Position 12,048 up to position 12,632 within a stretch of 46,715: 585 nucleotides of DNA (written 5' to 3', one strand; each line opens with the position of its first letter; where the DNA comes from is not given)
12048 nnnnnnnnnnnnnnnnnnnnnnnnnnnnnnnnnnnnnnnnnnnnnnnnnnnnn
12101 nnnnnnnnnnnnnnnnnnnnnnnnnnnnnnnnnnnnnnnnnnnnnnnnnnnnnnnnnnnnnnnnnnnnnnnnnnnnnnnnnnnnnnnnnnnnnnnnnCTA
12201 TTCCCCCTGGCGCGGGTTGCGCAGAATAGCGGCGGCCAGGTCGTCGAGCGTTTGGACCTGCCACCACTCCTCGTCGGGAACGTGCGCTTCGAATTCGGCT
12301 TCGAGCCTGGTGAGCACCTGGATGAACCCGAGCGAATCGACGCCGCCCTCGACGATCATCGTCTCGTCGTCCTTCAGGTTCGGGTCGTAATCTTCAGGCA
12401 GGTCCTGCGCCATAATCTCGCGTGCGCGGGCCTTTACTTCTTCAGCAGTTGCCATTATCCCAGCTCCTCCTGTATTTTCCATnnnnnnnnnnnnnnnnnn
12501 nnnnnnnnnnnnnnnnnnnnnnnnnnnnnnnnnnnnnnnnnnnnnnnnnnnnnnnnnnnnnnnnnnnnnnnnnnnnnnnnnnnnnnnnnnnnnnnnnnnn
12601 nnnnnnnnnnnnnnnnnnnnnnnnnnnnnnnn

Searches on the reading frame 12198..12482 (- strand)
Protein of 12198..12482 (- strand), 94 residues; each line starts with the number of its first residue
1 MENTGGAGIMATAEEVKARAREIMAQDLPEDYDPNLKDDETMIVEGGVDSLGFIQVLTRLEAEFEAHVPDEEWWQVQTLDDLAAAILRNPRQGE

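Call 27: search_protein_families(library=pfam, proteins=[window:12198-12482:-], max_evalue=0.001)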
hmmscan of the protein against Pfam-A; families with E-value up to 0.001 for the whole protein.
window:12198-12482:- (94 aa): 1 family
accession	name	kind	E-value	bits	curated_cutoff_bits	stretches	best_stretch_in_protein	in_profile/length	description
PF00550.31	PP-binding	-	5.2e-08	33.5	20.8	1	21-86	4-67/67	Phosphopantetheine attachment site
